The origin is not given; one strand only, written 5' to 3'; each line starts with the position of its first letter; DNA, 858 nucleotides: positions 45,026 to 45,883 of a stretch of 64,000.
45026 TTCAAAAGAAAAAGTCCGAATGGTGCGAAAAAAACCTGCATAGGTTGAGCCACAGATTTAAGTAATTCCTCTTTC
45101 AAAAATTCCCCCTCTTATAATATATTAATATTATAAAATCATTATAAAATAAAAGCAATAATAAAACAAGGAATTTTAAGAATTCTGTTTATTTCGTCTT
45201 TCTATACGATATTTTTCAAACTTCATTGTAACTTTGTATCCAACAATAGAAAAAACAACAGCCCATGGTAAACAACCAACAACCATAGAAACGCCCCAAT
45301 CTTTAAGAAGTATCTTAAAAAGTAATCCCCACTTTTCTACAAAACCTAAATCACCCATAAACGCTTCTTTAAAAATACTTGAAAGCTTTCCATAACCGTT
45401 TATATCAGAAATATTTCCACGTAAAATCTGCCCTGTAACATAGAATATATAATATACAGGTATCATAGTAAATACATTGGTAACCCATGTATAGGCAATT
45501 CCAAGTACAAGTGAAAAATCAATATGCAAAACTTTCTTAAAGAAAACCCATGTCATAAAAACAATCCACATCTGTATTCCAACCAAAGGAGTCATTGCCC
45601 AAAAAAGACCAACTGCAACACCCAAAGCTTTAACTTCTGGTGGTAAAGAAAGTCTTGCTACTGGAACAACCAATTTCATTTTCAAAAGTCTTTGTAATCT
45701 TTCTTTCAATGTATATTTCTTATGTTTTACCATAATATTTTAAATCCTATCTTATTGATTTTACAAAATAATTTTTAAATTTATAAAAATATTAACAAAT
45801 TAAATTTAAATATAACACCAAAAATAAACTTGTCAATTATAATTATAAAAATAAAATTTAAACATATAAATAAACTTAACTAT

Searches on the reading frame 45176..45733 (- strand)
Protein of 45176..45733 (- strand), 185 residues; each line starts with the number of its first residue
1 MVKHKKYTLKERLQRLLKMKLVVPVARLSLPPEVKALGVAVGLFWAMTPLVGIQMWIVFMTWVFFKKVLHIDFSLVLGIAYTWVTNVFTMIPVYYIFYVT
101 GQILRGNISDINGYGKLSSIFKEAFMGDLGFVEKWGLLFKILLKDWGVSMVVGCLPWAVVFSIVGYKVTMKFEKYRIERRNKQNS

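Call 83: search_protein_families(library=pfam, proteins=[window:45176-45733:-], max_evalue=0.001)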
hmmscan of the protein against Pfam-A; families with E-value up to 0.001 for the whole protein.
window:45176-45733:- (185 aa): 1 family
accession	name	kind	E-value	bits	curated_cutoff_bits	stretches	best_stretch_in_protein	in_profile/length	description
PF09835.14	DUF2062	-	9.3e-24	84.5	27.4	1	24-181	10-146/147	Uncharacterized protein conserved in bacteria (DUF2062)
